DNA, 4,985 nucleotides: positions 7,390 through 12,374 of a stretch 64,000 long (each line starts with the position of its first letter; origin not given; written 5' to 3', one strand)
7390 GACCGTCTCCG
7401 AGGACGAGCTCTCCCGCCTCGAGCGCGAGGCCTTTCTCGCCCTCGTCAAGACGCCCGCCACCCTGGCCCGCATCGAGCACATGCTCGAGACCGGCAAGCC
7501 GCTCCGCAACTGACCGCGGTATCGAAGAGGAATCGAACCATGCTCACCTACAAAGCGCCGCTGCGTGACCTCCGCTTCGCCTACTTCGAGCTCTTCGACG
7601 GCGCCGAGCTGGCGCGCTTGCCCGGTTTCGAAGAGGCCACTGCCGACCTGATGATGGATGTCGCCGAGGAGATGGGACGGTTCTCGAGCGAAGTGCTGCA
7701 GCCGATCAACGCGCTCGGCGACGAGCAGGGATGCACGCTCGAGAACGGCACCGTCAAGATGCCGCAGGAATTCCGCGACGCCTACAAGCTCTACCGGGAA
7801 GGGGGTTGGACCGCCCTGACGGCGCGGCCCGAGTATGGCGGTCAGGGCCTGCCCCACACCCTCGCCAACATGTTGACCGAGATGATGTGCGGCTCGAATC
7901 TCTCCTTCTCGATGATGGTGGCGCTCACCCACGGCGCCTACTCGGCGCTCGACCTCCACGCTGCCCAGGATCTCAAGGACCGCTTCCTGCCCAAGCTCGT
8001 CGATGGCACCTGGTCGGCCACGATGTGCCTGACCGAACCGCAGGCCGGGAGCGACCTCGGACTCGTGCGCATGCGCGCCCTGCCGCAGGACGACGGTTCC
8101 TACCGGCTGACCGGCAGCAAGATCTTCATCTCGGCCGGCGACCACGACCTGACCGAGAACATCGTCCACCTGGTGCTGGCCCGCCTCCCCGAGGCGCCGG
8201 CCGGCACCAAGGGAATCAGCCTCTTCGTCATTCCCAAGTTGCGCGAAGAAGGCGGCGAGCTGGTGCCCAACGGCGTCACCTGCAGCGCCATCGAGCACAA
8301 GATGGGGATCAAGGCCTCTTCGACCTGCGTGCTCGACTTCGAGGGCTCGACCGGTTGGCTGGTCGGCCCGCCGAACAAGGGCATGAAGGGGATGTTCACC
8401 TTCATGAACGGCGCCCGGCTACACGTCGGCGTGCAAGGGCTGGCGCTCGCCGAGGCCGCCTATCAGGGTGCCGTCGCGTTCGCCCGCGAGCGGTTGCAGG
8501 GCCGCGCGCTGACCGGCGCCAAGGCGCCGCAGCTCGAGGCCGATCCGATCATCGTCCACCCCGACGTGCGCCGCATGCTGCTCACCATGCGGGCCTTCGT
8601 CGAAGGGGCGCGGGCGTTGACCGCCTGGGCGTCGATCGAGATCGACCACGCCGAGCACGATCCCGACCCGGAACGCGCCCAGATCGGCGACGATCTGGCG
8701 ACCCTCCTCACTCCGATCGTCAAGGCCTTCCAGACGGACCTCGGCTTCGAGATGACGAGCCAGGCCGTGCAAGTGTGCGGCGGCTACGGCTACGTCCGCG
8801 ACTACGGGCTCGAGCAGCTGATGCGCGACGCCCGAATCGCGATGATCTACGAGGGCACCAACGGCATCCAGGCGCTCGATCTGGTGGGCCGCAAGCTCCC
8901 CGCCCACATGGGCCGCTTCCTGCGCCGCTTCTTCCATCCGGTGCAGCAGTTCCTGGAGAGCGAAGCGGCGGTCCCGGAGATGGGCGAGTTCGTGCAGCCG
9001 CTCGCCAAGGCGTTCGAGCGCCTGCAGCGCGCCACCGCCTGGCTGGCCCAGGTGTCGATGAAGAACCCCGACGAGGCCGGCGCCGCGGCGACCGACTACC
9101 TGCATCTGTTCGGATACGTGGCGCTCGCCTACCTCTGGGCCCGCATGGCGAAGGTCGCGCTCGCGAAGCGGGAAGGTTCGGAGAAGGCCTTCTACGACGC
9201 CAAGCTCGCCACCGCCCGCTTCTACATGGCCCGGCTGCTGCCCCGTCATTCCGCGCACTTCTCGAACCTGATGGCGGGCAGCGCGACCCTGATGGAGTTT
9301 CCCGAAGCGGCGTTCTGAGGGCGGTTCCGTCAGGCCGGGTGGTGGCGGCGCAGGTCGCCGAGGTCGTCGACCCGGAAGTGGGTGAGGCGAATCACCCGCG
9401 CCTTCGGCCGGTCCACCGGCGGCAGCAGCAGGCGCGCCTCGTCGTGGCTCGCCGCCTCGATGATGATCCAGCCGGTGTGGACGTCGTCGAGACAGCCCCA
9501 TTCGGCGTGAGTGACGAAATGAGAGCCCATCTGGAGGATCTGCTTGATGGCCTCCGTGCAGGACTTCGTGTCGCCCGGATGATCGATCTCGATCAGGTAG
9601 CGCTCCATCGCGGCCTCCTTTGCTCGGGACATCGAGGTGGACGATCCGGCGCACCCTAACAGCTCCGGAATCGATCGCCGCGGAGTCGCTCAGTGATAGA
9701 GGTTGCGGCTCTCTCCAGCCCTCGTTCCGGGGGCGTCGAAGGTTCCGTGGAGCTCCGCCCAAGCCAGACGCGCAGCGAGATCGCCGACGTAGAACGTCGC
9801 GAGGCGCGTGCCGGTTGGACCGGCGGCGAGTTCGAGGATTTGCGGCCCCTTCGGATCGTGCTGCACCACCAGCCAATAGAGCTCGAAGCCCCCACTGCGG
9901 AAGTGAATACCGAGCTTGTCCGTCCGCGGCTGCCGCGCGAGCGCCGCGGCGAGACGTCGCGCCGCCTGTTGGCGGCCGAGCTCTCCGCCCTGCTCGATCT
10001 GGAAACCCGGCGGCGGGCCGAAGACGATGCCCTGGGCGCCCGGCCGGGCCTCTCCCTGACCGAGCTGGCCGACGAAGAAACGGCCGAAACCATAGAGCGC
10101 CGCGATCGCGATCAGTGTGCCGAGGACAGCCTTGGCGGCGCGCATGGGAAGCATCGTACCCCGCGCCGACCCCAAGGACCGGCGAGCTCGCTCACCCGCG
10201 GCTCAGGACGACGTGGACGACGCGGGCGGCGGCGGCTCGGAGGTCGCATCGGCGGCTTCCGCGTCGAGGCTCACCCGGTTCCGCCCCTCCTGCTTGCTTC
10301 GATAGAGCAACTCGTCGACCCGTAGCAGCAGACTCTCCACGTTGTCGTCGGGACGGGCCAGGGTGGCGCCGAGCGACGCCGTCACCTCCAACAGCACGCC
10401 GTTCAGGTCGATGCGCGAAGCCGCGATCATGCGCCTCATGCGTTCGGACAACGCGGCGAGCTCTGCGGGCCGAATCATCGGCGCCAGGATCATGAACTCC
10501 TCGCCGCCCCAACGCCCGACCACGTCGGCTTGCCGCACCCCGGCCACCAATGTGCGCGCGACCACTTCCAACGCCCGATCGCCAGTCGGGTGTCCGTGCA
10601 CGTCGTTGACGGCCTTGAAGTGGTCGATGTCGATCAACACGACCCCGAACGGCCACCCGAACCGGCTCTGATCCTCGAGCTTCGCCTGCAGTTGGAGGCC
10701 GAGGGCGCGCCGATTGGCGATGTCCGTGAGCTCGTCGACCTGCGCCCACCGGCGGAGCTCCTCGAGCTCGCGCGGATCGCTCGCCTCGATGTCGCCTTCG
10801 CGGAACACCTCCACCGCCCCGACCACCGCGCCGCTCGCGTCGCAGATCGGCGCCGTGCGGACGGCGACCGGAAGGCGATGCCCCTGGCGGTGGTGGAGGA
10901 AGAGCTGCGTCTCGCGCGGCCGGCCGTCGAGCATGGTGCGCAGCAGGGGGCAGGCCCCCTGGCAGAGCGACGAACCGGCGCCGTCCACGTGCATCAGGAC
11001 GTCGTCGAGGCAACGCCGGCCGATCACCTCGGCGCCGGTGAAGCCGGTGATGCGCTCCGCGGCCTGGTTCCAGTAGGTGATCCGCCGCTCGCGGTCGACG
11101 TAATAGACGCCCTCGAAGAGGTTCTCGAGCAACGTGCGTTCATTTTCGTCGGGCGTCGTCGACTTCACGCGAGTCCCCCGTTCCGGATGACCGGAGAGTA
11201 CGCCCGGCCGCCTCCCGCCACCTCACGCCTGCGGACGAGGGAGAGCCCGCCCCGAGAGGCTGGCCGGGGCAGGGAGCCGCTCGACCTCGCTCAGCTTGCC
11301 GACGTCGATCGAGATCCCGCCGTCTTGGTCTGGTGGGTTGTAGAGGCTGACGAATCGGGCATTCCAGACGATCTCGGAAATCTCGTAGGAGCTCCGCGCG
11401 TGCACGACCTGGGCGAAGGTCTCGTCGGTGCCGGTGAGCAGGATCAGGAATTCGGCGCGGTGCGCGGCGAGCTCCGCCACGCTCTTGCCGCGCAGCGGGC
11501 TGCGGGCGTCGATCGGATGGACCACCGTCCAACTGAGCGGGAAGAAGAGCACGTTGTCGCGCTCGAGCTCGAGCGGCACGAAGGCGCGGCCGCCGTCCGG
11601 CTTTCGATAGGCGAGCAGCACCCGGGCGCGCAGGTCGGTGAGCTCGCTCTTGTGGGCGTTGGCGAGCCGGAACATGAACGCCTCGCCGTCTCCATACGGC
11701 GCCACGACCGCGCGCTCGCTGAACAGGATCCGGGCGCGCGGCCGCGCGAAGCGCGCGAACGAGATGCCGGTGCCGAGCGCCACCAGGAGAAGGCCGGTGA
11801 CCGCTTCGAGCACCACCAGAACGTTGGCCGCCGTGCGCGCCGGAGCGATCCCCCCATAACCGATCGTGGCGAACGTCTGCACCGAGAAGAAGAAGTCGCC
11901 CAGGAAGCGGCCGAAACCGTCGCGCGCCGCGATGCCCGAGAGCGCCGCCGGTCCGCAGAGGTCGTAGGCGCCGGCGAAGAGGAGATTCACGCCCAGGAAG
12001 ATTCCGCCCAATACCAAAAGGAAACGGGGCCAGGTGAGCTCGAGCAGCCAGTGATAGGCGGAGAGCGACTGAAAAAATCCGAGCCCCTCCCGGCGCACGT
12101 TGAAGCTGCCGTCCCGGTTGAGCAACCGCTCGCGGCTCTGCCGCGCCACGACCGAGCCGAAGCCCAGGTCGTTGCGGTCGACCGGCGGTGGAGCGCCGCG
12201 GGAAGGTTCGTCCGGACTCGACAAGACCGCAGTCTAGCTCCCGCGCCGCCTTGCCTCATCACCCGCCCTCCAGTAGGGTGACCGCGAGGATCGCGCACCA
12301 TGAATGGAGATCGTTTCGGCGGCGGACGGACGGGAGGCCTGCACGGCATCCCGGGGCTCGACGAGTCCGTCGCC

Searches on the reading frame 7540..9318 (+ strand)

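Call 79: search_protein_families(library=pfam, proteins=[window:7540-9318:+], max_evalue=0.0001)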
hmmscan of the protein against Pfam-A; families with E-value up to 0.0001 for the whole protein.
window:7540-9318:+ (592 aa): 6 families
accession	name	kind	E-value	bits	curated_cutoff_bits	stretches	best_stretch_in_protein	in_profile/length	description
PF12806.12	Acyl-CoA_dh_C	-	2.6e-40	137.8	30.3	1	464-588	1-124/124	Acetyl-CoA dehydrogenase C-terminal like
PF00441.29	Acyl-CoA_dh_1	-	6.9e-24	85.1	22.4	1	279-448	1-145/150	Acyl-CoA dehydrogenase, C-terminal domain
PF02770.24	Acyl-CoA_dh_M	-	1.6e-15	57.5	33.3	1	162-268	2-95/97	Acyl-CoA dehydrogenase, middle domain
PF02771.21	Acyl-CoA_dh_N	-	9.5e-09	36.1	22.9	1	74-156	32-112/113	Acyl-CoA dehydrogenase, N-terminal domain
PF08028.16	Acyl-CoA_dh_2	-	2.6e-07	31.4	22.7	1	297-441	4-133/134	Acyl-CoA dehydrogenase, C-terminal domain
PF22924.1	ACOX_C_alpha1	-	8.8e-07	29.3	27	1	293-443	8-159/169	Acyl-CoA oxidase, C-alpha1 domain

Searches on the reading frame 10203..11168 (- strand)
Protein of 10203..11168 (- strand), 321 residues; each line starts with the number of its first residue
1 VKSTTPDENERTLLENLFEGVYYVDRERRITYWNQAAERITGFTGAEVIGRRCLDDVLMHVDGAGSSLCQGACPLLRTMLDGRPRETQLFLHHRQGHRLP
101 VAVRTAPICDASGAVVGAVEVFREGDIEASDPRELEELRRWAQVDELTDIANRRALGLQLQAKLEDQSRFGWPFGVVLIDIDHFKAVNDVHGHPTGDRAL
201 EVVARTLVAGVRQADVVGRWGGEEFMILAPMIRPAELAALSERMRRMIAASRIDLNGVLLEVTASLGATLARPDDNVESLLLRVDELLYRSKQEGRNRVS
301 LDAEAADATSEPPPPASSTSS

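Call 79: search_protein_families(library=pfam, proteins=[window:10203-11168:-], max_evalue=0.0001)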
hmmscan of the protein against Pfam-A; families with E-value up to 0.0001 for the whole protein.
window:10203-11168:- (321 aa): 5 families
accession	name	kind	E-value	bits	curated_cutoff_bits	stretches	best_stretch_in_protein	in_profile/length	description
PF00990.26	GGDEF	-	1.4e-40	139.2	23.8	1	142-298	1-161/161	Diguanylate cyclase, GGDEF domain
PF08448.16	PAS_4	-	4.5e-16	59.5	23.1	1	14-124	1-104/110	PAS fold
PF00989.32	PAS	-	1.2e-12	48.2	22.6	1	11-123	4-111/113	PAS fold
PF13426.13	PAS_9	-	2.4e-11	44.2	27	1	21-123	4-99/103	PAS domain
PF13188.13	PAS_8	-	3.9e-07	30.2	21.8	1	11-51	4-47/65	PAS domain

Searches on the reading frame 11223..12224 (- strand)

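Call 79: search_protein_families(library=pfam, proteins=[window:11223-12224:-], max_evalue=0.0001)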
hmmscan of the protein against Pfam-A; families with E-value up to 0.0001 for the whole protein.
window:11223-12224:- (333 aa): 3 families
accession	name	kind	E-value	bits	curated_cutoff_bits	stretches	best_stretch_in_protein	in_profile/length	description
PF17655.7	IRK_C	-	2.1e-19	70.3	22.5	1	166-321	1-163/174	Inward rectifier potassium channel C-terminal domain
PF07885.22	Ion_trans_2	-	5.6e-09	36.2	22.5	1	90-153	16-71/79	Ion channel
PF01007.26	IRK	-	1.5e-05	25.3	22.7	1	106-162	83-141/141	Inward rectifier potassium channel transmembrane domain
